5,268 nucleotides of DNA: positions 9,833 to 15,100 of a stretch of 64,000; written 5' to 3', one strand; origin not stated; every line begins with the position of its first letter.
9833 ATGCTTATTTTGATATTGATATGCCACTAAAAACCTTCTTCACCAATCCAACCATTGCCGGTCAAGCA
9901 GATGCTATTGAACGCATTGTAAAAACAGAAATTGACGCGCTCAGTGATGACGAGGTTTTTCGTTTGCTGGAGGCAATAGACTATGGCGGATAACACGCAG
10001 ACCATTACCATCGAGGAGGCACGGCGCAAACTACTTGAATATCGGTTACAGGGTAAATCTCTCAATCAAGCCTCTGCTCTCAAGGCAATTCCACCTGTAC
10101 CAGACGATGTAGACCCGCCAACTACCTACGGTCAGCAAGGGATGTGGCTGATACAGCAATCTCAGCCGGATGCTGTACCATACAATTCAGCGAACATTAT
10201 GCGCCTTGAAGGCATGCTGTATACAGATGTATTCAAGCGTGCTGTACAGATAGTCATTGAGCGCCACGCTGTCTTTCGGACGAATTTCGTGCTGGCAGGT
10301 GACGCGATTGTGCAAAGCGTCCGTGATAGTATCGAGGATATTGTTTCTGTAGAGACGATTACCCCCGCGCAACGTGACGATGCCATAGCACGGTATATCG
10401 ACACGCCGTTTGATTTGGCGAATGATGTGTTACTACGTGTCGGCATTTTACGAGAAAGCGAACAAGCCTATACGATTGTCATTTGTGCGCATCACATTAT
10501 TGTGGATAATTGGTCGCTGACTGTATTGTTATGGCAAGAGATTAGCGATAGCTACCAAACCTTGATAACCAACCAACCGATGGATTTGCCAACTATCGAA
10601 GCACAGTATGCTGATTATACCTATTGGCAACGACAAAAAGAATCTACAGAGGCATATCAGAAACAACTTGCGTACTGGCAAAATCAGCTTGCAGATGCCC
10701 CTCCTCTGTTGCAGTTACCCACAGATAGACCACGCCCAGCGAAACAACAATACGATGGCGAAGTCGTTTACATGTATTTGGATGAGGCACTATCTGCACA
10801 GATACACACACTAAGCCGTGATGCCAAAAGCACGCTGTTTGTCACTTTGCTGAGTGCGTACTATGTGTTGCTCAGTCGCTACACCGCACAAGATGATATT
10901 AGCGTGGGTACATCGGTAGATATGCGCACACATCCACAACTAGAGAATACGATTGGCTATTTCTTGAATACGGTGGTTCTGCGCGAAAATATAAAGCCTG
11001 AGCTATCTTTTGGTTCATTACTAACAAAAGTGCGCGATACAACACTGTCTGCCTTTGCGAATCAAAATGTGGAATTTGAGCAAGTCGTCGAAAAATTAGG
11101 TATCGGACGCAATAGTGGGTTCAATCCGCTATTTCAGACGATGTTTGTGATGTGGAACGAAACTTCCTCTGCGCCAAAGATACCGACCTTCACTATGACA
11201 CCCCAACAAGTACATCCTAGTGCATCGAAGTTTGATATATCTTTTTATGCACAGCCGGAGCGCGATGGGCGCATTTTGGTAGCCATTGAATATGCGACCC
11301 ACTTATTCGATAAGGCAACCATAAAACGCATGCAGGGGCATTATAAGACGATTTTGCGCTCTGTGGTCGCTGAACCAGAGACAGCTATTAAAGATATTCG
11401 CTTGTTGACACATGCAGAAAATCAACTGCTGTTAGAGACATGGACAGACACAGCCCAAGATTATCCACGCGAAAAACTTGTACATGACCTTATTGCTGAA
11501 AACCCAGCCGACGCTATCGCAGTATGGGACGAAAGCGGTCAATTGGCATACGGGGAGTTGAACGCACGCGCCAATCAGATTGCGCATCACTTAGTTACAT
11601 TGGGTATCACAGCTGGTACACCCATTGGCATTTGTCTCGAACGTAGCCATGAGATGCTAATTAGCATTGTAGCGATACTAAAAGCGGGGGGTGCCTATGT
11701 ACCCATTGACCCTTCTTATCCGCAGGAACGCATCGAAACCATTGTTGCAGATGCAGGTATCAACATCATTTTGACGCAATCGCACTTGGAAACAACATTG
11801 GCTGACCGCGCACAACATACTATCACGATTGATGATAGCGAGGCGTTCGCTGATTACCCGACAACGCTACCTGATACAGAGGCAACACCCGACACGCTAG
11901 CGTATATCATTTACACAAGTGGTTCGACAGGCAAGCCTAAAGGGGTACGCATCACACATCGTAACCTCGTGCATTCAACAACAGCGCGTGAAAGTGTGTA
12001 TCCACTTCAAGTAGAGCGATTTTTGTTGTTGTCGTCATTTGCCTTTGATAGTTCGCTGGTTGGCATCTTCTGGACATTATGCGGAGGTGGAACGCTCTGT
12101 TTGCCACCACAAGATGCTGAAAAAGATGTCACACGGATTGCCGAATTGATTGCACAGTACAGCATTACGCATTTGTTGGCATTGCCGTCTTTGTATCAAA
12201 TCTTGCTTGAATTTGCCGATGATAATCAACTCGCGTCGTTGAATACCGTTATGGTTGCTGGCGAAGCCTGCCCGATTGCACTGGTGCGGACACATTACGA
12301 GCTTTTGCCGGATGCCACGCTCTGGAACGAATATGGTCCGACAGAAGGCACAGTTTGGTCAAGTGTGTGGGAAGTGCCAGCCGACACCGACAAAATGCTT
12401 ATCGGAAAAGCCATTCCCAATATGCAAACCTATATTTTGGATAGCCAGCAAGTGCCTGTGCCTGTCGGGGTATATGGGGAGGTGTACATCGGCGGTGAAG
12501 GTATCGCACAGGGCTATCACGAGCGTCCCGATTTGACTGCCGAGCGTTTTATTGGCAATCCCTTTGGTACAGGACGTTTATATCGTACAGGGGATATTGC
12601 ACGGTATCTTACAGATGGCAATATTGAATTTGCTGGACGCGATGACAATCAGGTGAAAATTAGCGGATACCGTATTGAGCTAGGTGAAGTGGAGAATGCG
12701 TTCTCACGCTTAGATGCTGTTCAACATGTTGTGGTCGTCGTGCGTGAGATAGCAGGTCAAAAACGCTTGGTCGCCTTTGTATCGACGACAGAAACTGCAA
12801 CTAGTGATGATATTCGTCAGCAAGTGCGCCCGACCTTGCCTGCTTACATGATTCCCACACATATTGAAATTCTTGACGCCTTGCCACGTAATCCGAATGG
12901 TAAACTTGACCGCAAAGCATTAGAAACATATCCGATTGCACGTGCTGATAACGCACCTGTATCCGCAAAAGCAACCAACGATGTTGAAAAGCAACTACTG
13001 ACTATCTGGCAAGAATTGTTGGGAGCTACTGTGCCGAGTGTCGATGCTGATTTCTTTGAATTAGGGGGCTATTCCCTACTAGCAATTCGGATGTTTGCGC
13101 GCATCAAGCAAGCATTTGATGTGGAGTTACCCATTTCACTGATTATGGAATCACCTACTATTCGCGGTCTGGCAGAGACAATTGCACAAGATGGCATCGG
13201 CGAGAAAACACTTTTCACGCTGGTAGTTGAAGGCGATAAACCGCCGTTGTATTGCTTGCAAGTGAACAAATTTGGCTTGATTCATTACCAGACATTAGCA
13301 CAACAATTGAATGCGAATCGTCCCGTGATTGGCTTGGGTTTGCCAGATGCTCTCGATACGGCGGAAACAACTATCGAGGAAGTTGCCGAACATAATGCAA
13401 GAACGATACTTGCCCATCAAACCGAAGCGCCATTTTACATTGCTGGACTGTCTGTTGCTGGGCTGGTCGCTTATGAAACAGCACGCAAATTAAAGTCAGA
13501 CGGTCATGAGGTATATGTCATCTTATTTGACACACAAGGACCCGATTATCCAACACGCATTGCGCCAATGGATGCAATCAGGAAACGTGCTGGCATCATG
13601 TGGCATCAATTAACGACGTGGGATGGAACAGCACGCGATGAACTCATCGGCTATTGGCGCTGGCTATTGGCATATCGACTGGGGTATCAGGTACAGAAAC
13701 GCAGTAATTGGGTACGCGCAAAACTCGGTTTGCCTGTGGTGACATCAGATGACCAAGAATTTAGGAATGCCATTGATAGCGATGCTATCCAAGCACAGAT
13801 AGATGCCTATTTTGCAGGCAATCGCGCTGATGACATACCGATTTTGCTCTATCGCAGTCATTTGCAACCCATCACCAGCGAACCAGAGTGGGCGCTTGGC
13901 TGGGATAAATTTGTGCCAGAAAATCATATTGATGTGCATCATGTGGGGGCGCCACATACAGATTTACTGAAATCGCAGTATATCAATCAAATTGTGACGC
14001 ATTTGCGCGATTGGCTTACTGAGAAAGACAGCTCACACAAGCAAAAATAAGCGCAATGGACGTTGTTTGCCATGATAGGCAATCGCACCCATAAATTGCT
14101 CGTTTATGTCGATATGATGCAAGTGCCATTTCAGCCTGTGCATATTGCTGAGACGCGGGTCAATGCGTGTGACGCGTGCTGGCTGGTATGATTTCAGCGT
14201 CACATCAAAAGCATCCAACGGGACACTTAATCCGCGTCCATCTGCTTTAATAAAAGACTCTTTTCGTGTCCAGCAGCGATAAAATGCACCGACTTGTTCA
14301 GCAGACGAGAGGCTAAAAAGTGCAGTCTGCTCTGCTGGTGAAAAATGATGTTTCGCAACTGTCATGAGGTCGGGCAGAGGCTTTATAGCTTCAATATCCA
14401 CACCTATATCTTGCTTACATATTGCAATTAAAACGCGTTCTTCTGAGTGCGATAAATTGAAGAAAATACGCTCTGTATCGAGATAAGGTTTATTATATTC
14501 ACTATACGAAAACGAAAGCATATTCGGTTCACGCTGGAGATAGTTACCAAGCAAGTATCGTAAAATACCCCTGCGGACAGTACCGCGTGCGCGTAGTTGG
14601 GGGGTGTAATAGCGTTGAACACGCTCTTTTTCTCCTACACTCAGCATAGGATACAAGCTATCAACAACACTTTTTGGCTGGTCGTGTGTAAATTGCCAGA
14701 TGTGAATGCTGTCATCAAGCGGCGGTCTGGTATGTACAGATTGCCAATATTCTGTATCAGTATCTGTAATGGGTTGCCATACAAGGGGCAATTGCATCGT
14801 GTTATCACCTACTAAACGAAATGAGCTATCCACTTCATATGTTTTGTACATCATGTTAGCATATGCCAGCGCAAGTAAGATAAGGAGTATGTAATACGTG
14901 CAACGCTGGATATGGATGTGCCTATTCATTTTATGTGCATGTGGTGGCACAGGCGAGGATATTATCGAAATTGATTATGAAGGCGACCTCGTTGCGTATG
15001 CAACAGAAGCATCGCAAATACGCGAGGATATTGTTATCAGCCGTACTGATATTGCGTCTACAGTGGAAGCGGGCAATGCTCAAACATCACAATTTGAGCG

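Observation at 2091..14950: Compact NRPS cluster with an ACAD / stand-alone A enzyme / carrier-protein starter cassette: predicted N-acyl (pyrrolyl- or unsaturated-acyl-) dipeptide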

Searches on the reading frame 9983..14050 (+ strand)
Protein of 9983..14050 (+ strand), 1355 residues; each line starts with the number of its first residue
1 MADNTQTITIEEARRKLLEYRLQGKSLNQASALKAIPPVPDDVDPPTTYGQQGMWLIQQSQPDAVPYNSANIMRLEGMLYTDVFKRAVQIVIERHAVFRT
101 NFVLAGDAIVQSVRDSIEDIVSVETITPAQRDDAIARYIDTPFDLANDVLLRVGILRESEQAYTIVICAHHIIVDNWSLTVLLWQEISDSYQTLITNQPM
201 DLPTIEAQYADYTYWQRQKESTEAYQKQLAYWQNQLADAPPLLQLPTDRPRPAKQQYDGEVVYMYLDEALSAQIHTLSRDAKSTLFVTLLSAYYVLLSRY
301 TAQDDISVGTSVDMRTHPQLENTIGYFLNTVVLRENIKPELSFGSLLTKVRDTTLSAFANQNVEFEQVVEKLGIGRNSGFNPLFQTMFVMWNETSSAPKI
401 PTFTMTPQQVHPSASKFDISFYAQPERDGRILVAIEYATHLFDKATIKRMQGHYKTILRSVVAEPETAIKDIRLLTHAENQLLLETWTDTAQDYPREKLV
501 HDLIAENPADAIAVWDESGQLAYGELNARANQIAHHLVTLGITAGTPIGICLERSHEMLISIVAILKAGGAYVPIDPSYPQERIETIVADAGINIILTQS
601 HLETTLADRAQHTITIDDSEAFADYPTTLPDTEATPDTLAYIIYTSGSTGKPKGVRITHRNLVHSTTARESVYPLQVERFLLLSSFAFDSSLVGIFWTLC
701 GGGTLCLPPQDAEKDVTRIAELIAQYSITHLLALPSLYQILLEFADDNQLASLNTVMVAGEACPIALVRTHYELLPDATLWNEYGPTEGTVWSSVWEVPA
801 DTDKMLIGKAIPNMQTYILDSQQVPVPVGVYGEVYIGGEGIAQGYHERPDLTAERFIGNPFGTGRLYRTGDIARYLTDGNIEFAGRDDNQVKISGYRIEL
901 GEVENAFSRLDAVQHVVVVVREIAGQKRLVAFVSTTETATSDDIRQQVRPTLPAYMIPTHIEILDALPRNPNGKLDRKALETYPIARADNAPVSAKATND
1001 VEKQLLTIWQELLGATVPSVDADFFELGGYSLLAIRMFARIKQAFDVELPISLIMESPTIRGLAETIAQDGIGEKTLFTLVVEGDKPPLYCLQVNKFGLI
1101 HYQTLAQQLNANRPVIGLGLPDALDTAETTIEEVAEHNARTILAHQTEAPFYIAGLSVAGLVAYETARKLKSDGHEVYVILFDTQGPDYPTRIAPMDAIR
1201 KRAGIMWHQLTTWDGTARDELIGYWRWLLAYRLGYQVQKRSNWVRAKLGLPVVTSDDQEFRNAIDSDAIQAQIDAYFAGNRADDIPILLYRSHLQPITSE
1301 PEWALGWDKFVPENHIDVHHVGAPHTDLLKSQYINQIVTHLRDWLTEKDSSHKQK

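Call 3: search_protein_families(library=pfam, proteins=[window:9983-14050:+])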
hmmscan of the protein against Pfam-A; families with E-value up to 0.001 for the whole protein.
window:9983-14050:+ (1355 aa): 5 families
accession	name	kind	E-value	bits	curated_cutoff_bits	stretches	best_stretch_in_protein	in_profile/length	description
PF00668.25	Condensation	-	5.8e-102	342.2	30.6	1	48-484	8-456/456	Condensation domain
PF00501.34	AMP-binding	-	2.5e-87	293.6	29.9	1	505-846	5-384/384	AMP-binding enzyme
PF00550.31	PP-binding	-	2.1e-15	57.2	20.8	1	1004-1067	2-67/67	Phosphopantetheine attachment site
PF00975.26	Thioesterase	-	4.8e-14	53.6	26.4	1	1089-1193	3-110/226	Thioesterase domain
PF13193.12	AMP-binding_C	-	1.1e-11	45.9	24.5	1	902-974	1-76/76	AMP-binding enzyme C-terminal domain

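Call 7: search_protein_families(library=ncbifam, proteins=[window:9983-14050:+], max_evalue=0.01)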
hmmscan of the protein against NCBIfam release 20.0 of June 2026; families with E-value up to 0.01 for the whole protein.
window:9983-14050:+ (1355 aa): 107 families (the best 25 are shown)
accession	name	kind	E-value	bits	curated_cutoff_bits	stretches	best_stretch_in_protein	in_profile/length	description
NF004282.0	PRK05691.1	subfamily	8.1e-238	792.1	4090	1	28-1069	659-1707/4334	non-ribosomal peptide synthase/polyketide synthase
NF047350.1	aureusi_NRPS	equivalog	5.4e-204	680.3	2500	1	30-1069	980-1992/2373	aureusimine non-ribosomal peptide synthetase AusA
NF041803.1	NRPS_SolG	exception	9.4e-150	500.3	2200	1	64-1066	131-1154/1163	solanimycin non-ribosomal peptide synthetase SolG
TIGR01733.1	AA-adenyl-dom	subfamily_domain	6.4e-135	450.1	317.4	1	523-918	2-409/409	amino acid adenylation domain-containing protein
NF038078.1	NRPS_MxcG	equivalog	1.2e-129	433.7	2300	1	46-1069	6-1043/1442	myxochelin non-ribosomal peptide synthetase MxcG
NF007605.2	PRK10252.1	equivalog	1.7e-125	420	2400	1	50-1188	9-1170/1292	enterobactin non-ribosomal peptide synthetase EntF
TIGR03443.1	alpha_am_amid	equivalog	5.9e-95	318.8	1030.1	4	232-584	2-334/1390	L-aminoadipate-semialdehyde dehydrogenase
NF003417.0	PRK04813.1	subfamily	2.2e-88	297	476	1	504-980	12-499/505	D-alanine--poly(phosphoribitol) ligase subunit DltA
TIGR01734.1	D-ala-DACP-lig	equivalog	1.4e-85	287.8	559.85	1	504-981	9-499/504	D-alanine--poly(phosphoribitol) ligase subunit DltA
TIGR03098.1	ligase_PEP_1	hypoth_equivalog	4.7e-70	236.5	592.35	1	500-981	6-515/517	acyl-CoA ligase (AMP-forming), exosortase A system-associated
NF004837.0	PRK06187.1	subfamily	1.5e-66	224.8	476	1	500-981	14-519/531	long-chain-fatty-acid--CoA ligase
NF052269.1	Staph_lig_FadD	equivalog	1.3e-53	182.1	650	1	518-982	25-491/499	long-chain-fatty-acid--CoA ligase FadD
NF004511.1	PRK05852.1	equivalog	8.1e-48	163.3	650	1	499-981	4-501/505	FadD7 family fatty acid--CoA ligase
NF006182.0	PRK08316.1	subfamily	2.4e-47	161.6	663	1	507-980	23-513/523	fatty acyl-CoA synthetase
NF005702.0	PRK07514.1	subfamily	7e-47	159.9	558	1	509-980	18-496/506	malonyl-CoA synthase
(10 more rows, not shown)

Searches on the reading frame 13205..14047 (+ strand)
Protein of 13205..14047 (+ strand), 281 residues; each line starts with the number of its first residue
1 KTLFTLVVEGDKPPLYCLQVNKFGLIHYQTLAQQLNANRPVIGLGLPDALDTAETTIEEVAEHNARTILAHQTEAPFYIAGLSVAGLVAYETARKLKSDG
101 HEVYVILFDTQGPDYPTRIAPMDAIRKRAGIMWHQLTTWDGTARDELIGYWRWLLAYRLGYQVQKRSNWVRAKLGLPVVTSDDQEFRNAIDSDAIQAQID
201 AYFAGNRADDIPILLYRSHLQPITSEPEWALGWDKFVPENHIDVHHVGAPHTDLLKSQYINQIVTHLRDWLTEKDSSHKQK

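Call 73: search_solved_structures(query=window:13205-14047:+, max_evalue=0.001)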
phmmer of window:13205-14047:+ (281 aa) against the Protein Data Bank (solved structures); distinct sequences matched with E-value up to 0.001: 10.
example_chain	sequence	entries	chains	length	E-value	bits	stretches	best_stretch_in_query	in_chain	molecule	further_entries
7crn_A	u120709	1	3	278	6.2e-10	41.9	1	3-122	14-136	Non-ribosomal peptide synthetase 4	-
7dxo_A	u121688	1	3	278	1.6e-09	40.6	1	3-122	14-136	Non-ribosomal peptide synthetase 4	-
4zxh_A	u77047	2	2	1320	3.4e-09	39.5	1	25-256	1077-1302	ABBFA_003403 | Tyrocidine synthetase 3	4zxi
2roq_A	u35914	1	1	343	1.6e-07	34.1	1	8-114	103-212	Enterobactin synthetase component F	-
3tej_A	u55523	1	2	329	1.6e-07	34.1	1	8-114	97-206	Enterobactin synthase component F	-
5ja1_A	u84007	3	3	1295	1.3e-06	31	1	8-114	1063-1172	Enterobactin synthase component F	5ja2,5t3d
8cuy_A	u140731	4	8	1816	2.7e-06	30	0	14-117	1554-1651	Polyketide synthase PKS13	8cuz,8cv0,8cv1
7uk4_A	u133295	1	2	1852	2.8e-06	30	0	14-117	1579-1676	Polyketide synthase PKS13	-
3ils_A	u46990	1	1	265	0.00013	24.5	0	28-111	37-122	Aflatoxin biosynthesis polyketide synthase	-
3lcr_A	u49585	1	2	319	0.00057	22.4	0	15-111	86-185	Tautomycetin biosynthetic PKS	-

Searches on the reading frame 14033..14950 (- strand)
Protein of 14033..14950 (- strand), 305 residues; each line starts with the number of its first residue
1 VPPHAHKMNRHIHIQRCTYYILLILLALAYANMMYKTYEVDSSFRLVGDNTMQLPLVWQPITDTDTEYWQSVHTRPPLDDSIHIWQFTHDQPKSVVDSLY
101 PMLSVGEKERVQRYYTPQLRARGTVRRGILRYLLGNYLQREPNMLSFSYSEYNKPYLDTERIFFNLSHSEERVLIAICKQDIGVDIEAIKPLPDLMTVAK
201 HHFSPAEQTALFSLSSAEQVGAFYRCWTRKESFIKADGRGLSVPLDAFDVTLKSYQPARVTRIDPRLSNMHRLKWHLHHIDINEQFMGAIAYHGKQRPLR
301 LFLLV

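Call 3: search_protein_families(library=pfam, proteins=[window:14033-14950:-])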
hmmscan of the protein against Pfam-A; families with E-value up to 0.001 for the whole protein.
window:14033-14950:- (305 aa): 2 families
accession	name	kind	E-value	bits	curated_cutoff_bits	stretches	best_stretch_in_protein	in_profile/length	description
PF01648.25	ACPS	-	6.5e-18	65.2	25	1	182-281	2-103/111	4'-phosphopantetheinyl transferase superfamily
PF22624.1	AASDHPPT_N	-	1.5e-05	25.6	27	1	100-176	14-96/100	4'-phosphopantetheinyl transferase, N-terminal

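Call 7: search_protein_families(library=ncbifam, proteins=[window:14033-14950:-], max_evalue=0.01)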
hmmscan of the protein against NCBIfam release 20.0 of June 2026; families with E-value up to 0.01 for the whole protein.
window:14033-14950:- (305 aa): 5 families
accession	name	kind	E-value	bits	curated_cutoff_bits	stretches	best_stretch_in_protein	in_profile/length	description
NF042922.1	4PPT_HetI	equivalog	3.3e-45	154.2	370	1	78-300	15-232/235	4'-phosphopantetheinyl transferase HetI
NF047349.1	4PPT_AusB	equivalog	9.7e-19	67.6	225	1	111-255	29-166/205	aureusimine biosynthesis 4'-phosphopantetheinyl transferase AusB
NF007676.0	PRK10351.1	equivalog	1.7e-17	63.6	174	1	131-239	38-145/195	4'-phosphopantetheinyl transferase AcpT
TIGR00556.1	pantethn_trn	domain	3.4e-10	40.1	45.35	1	181-243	4-70/128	phosphopantetheine--protein transferase domain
NF007604.0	PRK10251.1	equivalog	0.0015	18.2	169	1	160-239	85-163/209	enterobactin synthase subunit EntD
